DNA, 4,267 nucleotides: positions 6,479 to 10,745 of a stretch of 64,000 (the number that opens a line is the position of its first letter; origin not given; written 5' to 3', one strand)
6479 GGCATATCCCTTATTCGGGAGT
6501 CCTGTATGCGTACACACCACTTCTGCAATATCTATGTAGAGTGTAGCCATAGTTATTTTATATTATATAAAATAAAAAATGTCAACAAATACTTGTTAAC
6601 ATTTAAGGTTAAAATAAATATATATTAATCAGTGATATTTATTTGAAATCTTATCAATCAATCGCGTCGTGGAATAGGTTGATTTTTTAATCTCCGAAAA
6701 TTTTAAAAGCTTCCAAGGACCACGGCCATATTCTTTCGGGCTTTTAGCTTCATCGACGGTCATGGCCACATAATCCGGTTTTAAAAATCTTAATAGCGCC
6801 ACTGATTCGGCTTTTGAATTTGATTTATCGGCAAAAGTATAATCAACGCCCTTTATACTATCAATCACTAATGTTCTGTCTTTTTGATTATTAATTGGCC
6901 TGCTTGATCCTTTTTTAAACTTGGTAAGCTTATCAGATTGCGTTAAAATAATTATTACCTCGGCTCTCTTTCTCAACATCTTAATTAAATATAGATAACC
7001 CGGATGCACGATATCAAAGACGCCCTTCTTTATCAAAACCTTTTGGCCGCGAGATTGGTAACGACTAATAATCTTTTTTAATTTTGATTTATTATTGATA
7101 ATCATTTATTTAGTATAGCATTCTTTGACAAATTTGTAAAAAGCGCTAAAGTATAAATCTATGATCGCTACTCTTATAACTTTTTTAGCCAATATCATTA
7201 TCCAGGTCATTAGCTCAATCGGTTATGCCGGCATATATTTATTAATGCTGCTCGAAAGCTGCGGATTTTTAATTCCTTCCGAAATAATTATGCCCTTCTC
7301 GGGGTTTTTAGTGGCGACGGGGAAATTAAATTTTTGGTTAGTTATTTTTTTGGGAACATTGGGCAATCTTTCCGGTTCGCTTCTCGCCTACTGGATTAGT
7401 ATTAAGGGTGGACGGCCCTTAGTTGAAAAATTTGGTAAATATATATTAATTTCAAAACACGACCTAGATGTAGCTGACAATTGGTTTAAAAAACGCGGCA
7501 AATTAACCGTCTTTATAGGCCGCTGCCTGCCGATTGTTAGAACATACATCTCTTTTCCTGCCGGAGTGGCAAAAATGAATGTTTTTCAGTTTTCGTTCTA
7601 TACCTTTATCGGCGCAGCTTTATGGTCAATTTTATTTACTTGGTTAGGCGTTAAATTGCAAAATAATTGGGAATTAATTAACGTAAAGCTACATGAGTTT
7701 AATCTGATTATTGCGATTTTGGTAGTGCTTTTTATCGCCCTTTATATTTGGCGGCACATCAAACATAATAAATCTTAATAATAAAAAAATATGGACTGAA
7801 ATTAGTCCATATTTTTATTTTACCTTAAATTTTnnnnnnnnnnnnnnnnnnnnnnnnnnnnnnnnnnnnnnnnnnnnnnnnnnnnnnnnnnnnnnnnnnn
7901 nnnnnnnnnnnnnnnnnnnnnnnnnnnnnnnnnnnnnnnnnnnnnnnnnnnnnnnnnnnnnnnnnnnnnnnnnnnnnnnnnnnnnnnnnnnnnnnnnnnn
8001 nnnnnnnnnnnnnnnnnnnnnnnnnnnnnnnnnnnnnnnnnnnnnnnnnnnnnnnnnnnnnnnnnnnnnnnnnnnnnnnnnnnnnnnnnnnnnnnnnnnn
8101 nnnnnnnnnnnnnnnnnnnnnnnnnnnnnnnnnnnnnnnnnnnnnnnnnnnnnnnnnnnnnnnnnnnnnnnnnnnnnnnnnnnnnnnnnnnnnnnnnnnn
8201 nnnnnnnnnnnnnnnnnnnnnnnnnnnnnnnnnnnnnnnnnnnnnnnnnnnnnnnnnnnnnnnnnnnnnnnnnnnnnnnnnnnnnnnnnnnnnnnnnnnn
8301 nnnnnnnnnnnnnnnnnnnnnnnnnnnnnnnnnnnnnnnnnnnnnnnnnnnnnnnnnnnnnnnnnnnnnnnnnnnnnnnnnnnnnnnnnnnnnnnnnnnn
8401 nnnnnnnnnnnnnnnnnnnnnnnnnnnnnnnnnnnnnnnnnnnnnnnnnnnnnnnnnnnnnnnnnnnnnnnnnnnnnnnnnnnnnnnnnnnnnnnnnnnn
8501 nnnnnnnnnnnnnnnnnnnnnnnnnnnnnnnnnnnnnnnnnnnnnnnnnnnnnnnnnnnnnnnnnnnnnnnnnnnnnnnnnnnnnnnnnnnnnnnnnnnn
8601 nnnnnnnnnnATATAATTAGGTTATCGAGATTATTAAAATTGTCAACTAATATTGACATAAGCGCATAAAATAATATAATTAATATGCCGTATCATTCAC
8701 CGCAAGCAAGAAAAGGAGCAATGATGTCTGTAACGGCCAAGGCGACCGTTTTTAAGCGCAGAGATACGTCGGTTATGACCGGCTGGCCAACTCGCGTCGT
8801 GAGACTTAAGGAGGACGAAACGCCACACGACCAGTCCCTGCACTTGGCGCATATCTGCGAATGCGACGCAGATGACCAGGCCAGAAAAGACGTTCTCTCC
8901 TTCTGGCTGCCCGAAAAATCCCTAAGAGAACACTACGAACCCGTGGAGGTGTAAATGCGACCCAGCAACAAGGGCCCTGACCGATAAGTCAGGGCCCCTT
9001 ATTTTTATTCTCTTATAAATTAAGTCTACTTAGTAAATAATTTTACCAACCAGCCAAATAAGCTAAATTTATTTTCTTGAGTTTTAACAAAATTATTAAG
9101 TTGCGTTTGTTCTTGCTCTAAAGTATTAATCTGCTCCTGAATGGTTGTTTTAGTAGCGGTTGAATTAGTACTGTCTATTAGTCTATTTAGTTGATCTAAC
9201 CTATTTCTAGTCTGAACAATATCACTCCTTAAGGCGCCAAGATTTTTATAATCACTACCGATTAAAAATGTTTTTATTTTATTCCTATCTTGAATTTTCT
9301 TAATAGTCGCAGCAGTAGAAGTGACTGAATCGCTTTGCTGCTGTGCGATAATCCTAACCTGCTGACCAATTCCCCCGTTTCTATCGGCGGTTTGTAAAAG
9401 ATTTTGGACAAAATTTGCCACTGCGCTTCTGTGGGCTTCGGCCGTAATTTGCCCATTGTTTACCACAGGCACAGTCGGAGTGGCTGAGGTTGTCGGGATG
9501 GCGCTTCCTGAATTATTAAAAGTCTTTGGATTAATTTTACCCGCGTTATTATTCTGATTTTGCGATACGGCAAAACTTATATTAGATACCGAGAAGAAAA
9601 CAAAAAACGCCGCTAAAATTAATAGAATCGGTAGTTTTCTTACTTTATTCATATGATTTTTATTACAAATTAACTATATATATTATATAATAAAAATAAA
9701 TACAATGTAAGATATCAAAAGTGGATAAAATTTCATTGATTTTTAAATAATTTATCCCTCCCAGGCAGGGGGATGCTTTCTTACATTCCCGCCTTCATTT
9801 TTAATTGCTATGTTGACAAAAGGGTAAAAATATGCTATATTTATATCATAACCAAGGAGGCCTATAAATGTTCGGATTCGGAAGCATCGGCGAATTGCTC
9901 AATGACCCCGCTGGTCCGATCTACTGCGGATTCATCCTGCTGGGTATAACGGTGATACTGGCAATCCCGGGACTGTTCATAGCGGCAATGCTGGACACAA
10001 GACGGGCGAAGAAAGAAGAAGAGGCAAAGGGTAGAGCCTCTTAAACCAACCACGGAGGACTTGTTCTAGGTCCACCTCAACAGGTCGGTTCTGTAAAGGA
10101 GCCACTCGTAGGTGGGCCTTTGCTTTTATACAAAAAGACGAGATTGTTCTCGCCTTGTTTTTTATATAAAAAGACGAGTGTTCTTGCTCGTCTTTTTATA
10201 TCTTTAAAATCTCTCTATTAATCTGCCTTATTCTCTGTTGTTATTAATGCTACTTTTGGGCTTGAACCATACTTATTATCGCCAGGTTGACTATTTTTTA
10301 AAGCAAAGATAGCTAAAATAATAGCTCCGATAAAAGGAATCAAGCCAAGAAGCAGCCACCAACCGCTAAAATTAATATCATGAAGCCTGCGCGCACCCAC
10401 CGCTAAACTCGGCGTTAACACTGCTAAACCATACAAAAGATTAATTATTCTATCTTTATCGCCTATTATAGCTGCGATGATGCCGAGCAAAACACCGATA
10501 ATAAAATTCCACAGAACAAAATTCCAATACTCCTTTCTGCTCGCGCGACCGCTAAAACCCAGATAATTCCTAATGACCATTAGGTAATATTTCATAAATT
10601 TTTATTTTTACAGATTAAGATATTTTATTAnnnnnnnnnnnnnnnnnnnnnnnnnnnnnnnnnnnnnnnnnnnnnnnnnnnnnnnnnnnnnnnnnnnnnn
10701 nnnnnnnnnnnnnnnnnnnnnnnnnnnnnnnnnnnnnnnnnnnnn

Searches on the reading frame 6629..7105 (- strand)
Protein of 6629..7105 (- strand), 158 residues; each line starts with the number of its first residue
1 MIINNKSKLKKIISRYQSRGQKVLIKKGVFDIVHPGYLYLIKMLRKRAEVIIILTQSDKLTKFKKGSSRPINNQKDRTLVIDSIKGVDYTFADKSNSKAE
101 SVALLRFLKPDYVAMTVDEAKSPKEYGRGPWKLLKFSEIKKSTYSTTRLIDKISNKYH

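Call 67: search_protein_families(library=pfam, proteins=[window:6629-7105:-], max_evalue=0.00001)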
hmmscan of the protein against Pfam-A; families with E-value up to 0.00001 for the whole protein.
window:6629-7105:- (158 aa): 1 family
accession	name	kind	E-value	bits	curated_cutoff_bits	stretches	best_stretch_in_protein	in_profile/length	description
PF01467.32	CTP_transf_like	-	5.7e-08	33.5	21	1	28-123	4-94/133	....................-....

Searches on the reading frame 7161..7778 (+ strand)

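Call 67: search_protein_families(library=pfam, proteins=[window:7161-7778:+], max_evalue=0.00001)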
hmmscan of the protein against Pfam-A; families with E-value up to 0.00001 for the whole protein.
window:7161-7778:+ (205 aa): 1 family
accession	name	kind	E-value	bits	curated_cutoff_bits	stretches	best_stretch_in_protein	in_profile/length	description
PF09335.16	VTT_dom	-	2.8e-21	76.7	33.9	1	45-163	2-121/123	VTT domain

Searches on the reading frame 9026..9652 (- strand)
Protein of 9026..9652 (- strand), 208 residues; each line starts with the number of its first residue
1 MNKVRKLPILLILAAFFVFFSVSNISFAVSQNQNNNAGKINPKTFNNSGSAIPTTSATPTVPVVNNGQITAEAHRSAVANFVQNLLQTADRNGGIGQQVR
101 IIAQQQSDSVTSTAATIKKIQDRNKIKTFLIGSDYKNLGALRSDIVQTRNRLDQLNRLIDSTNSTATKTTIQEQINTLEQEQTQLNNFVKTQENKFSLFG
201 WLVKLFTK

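Call 51: search_protein_families(library=pfam, proteins=[window:9026-9652:-], max_evalue=0.01)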
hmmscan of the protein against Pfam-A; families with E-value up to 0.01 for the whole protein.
window:9026-9652:- (208 aa): 1 family
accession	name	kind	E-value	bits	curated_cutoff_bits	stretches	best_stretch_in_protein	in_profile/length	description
PF20663.3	COG4_N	-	0.0079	16.7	27.3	0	136-188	2-52/107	Conserved oligomeric Golgi complex subunit 4, N-terminal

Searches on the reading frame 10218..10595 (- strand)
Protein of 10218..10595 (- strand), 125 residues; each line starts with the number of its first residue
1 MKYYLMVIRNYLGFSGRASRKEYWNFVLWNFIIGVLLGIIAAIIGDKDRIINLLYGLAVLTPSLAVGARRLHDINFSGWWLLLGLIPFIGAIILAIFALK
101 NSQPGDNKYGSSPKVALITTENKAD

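Call 51: search_protein_families(library=pfam, proteins=[window:10218-10595:-], max_evalue=0.01)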
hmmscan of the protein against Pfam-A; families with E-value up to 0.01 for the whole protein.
window:10218-10595:- (125 aa): 5 families
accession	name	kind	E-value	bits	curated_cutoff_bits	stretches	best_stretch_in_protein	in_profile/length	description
PF05656.20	DUF805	-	8.5e-32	110.4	25.7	1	11-110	1-110/111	Protein of unknown function (DUF805)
PF18936.5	DUF5684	-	0.0021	19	27.4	0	75-100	18-43/81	Family of unknown function (DUF5684)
PF13858.11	DUF4199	-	0.0046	17.9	32.3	0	23-44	141-162/165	Protein of unknown function (DUF4199)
PF11127.14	YgaP-like_TM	-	0.0059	17.2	25.3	1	44-93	5-49/66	Inner membrane protein YgaP-like, transmembrane domain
PF24400.1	DUF7544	-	0.0065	16.2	27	1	17-98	200-274/302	Family of unknown function (DUF7544)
